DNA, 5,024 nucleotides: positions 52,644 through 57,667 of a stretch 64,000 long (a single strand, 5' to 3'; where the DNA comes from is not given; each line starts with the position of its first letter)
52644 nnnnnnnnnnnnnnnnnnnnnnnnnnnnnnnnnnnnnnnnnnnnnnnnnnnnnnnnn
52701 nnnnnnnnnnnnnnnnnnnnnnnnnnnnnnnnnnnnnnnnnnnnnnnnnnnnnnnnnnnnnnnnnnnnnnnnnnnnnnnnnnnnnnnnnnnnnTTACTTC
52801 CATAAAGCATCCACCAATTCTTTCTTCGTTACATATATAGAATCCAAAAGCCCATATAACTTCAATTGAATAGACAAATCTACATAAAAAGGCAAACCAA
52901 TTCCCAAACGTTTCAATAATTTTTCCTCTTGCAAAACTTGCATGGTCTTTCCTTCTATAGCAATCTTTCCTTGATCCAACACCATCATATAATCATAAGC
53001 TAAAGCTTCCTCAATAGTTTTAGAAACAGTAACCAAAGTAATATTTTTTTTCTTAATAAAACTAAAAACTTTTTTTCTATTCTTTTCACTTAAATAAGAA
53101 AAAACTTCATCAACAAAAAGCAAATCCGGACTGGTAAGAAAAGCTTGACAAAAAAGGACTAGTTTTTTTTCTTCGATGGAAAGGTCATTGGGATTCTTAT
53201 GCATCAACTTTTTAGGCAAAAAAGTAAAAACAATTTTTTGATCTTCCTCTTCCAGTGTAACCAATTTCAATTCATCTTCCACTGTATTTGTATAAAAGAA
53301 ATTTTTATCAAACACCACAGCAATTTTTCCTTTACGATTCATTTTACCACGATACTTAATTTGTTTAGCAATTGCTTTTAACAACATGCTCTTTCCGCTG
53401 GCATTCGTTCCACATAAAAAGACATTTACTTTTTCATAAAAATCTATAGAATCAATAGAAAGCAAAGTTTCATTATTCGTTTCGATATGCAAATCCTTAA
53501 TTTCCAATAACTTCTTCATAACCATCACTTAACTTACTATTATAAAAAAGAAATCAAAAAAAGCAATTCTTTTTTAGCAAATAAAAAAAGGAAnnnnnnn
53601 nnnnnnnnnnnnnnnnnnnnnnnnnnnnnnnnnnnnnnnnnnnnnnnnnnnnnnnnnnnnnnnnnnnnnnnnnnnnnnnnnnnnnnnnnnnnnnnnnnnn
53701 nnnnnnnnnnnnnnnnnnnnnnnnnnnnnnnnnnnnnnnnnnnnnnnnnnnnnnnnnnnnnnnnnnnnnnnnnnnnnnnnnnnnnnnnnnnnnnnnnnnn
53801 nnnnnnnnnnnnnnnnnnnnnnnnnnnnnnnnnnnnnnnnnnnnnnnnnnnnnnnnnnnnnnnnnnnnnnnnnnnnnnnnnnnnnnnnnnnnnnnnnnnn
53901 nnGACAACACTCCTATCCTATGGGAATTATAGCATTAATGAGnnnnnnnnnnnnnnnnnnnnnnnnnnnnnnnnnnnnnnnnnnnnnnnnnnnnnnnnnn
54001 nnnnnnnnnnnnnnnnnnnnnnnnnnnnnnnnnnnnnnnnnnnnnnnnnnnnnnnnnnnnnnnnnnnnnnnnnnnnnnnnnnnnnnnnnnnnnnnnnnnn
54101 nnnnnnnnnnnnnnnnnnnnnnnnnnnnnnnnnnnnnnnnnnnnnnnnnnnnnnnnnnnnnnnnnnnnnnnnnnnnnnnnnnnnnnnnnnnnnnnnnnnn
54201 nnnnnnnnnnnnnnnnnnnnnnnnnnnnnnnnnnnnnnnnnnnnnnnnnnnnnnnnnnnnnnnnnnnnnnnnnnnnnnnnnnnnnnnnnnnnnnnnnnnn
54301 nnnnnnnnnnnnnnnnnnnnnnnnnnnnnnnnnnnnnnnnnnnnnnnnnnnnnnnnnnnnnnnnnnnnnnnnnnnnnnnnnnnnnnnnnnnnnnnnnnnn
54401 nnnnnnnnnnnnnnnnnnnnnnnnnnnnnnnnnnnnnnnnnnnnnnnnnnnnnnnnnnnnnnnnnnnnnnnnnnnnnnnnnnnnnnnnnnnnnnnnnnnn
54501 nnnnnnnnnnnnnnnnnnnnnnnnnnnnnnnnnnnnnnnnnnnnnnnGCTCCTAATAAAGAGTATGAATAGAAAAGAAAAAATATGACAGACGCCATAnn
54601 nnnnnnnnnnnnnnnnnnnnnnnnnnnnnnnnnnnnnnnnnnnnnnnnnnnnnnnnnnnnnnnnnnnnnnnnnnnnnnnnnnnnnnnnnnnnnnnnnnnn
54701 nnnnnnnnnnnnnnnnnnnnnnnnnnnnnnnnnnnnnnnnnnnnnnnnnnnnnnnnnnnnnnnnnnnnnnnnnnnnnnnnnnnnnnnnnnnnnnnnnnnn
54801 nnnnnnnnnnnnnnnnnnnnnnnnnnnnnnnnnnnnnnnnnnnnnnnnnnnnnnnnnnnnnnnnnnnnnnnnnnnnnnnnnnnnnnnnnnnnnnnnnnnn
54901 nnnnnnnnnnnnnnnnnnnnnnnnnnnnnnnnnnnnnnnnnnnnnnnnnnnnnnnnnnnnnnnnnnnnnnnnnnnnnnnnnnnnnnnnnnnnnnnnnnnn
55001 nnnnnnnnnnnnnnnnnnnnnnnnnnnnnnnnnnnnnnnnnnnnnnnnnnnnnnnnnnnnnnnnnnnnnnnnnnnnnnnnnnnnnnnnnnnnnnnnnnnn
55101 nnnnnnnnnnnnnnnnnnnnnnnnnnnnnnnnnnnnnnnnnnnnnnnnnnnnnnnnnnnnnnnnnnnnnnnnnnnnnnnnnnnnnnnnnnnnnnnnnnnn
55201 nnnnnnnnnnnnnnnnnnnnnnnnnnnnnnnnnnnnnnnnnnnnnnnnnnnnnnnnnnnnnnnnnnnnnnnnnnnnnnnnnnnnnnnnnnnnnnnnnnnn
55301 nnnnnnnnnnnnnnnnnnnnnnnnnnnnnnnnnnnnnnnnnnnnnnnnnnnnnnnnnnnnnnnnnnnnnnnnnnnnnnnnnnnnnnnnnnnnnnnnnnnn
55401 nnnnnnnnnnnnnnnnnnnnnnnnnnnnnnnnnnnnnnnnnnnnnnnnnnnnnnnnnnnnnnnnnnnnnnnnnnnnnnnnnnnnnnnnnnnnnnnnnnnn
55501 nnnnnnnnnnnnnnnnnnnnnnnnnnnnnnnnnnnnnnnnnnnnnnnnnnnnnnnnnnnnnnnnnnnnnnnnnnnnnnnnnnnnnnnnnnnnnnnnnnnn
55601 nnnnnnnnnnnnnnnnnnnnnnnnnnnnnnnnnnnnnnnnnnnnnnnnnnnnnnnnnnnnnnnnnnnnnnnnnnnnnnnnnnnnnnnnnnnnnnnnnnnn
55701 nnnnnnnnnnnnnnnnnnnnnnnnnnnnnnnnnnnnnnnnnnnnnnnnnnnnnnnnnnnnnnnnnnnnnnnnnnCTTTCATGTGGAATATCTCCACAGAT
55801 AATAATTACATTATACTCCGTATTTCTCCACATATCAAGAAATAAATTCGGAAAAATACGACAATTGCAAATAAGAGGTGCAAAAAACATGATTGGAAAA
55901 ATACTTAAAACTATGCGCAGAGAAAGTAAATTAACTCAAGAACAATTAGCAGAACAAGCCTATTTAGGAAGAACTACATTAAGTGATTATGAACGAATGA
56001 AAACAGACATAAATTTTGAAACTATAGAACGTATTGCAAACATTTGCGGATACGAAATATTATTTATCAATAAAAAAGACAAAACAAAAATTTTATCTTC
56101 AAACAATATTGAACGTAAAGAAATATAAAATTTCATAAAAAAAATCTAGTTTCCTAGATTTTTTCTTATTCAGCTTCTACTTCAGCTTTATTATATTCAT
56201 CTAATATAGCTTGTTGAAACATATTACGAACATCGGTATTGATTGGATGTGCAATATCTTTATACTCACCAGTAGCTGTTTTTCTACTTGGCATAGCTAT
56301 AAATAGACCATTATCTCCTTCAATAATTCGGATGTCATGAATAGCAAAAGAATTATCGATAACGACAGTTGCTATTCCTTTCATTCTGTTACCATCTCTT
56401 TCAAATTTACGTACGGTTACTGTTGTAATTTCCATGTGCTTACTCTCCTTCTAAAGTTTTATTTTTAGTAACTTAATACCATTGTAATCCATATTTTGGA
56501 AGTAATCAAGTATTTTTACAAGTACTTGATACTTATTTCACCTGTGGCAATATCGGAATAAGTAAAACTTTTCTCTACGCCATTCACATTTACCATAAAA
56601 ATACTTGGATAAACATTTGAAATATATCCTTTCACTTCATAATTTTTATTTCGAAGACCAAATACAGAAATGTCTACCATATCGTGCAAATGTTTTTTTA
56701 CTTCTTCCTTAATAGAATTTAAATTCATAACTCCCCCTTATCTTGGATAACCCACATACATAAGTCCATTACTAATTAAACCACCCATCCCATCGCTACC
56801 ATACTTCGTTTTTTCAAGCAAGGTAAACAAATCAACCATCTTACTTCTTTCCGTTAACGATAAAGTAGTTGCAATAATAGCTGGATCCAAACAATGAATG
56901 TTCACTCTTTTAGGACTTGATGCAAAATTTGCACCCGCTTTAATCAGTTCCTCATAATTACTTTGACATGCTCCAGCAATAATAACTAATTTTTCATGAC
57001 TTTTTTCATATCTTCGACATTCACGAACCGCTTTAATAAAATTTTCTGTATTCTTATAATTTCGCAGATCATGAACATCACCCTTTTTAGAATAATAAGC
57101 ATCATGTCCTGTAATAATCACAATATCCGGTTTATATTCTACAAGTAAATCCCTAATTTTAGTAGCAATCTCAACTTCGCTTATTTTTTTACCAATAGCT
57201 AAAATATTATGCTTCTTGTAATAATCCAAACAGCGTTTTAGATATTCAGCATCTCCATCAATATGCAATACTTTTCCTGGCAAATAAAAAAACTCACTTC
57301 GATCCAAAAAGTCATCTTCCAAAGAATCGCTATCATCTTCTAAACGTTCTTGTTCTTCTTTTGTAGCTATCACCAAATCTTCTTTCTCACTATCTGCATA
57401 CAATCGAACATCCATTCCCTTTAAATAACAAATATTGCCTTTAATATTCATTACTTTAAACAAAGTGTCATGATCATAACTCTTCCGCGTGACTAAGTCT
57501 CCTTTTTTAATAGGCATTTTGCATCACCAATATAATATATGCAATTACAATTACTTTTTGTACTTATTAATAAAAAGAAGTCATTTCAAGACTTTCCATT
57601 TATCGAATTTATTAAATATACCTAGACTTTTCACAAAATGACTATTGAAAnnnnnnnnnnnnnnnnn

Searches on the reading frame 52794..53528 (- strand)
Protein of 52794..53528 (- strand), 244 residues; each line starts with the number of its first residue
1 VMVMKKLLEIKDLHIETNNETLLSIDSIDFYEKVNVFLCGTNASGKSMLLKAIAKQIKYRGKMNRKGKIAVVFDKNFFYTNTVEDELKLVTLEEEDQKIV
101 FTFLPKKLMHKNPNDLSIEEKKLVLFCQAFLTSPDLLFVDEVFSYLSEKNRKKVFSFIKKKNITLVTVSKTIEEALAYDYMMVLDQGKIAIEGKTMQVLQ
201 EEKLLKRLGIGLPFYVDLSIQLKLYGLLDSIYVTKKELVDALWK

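Call 88: search_protein_families(library=ncbifam, proteins=[window:52794-53528:-], max_evalue=0.00001)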
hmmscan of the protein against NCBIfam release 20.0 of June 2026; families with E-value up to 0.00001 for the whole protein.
window:52794-53528:- (244 aa): 68 families (the best 25 are shown)
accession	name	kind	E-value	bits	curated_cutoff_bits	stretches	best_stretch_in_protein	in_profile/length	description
NF010156.0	PRK13635.1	equivalog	7.9e-23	81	392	1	106-244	131-274/279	energy-coupling factor ABC transporter ATP-binding protein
TIGR04520.1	ECF_ATPase_1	equivalog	4.5e-22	78.8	315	1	107-243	128-269/269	energy-coupling factor transporter ATPase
TIGR04521.1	ECF_ATPase_2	equivalog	2e-16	59.9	330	1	101-241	130-276/279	energy-coupling factor transporter ATPase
NF010167.0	PRK13648.1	subfamily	2.8e-16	59.7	241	1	110-242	137-269/269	energy-coupling factor transporter ATPase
NF000355.4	ribo_prot_ABC_F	equivalog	3.2e-14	52.7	380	1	6-169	312-483/499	ribosomal protection-like ABC-F family protein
NF008186.0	PRK10938.1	equivalog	2.8e-13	49.2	459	1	99-202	119-226/490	molybdate ABC transporter ATP-binding protein ModF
TIGR02142.1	modC_ABC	equivalog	3.2e-13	49.6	285.05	1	98-204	114-225/353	molybdenum ABC transporter ATP-binding protein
NF008355.0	PRK11144.1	equivalog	7.3e-13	48.2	434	1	65-204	74-222/353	molybdenum ABC transporter ATP-binding protein ModC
NF007601.2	PRK10247.1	equivalog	1.1e-12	47.9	292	1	7-175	1-195/204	iron efflux ABC transporter ATP-binding subunit FetA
NF040840.2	tungstate_WtpC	equivalog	5.3e-12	45.7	440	1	94-201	109-221/347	tungstate ABC transporter ATP-binding protein WtpC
NF010158.0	PRK13637.1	equivalog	7.1e-12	45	390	1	106-227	135-263/287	energy-coupling factor transporter ATPase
NF010155.0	PRK13634.1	equivalog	1.1e-11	44.5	413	1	98-241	128-278/290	energy-coupling factor ABC transporter ATP-binding protein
NF010068.0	PRK13548.1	equivalog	1.6e-11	43.8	261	0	4-67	2-66/261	heme ABC transporter ATP-binding protein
NF000169.2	ABCF_Sal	exception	1.7e-11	43.5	725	1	5-183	313-501/542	Sal family ABC-F type ribosomal protection protein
TIGR00972.1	3a0107s01c2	equivalog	7.8e-11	41.8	343.2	1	107-203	136-235/248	phosphate ABC transporter ATP-binding protein PstB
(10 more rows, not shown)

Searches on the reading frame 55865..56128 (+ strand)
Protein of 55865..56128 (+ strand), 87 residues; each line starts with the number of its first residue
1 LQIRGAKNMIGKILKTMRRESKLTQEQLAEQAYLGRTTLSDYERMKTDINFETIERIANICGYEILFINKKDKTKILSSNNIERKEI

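Call 70: search_protein_families(library=padloc, proteins=[window:55865-56128:+], max_evalue=0.001)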
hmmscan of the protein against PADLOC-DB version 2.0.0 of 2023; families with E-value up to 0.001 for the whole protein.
window:55865-56128:+ (87 aa): 16 families
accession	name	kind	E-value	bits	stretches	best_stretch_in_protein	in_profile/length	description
PDLC02926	HTH_VI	-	4.2e-10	37.8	1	9-61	1-53/92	-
PDLC03665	Control_protein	-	1.5e-09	36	1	8-62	7-62/77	control protein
PDLC03954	RmrA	-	2.5e-09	34.5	1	7-85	8-86/380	-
PDLC03666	Control_protein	-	3e-08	32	1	8-65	5-62/77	control protein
PDLC03946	RmrA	-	1.5e-07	28.5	1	12-76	5-69/357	-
PDLC03944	RmrA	-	3.2e-07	27.7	1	7-80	4-77/384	-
PDLC03949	RmrA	-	5.7e-07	26.7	1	14-78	7-71/363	-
PDLC04142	capH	-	3.2e-06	26.2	1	7-74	4-62/103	capH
PDLC03952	RmrA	-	8e-06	22.9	1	6-76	19-89/395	-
PDLC03668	Control_protein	-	9.7e-05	20.8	1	13-58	12-57/79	control protein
PDLC03947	RmrA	-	0.0002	18.3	1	6-76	8-78/383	-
PDLC03671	Control_protein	-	0.00033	18.9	1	7-57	12-62/84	control protein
PDLC03953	RmrA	-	0.00035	17.9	1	11-72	7-68/373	-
PDLC03951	RmrA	-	0.00056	17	1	5-70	4-69/400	-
PDLC03669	Control_protein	-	0.00065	17.9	1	6-46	6-46/96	control protein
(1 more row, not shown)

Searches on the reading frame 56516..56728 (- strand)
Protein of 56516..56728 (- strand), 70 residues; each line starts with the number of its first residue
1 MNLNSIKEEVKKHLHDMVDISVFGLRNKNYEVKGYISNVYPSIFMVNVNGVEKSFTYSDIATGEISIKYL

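Call 3: search_protein_families(library=pfam, proteins=[window:56516-56728:-], max_evalue=0.1)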
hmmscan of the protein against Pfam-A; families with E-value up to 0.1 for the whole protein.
window:56516-56728:- (70 aa): 1 family
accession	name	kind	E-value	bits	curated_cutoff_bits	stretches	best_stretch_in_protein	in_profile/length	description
PF06257.17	VEG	-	5.3e-14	52.5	25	1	2-68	2-73/73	Biofilm formation stimulator VEG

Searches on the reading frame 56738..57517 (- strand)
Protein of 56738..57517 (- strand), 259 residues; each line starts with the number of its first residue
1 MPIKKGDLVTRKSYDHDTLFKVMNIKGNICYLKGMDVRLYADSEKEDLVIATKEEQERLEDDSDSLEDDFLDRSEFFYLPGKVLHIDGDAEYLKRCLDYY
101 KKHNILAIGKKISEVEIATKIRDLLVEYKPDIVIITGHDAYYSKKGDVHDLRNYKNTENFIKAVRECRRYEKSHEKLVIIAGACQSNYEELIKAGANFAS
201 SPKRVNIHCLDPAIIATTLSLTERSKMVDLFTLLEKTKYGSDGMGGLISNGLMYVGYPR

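Call 3: search_protein_families(library=pfam, proteins=[window:56738-57517:-], max_evalue=0.1)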
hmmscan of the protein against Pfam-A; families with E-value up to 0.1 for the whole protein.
window:56738-57517:- (259 aa): 1 family
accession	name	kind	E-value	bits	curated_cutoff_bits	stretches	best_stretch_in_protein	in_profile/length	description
PF05582.17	Peptidase_U57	-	3.3e-89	299.3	25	2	72-258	94-280/280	YabG peptidase U57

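Call 4: search_protein_families(library=ncbifam, proteins=[window:56738-57517:-], max_evalue=0.1)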
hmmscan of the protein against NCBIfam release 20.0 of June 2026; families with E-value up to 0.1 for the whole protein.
window:56738-57517:- (259 aa): 2 families
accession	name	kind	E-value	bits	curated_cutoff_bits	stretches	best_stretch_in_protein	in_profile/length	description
TIGR02855.1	spore_yabG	equivalog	4.3e-87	292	270.4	2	73-258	97-282/283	sporulation peptidase YabG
NF006699.0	PRK09245.1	subfamily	0.041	13.1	354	1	100-177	21-95/266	crotonase/enoyl-CoA hydratase family protein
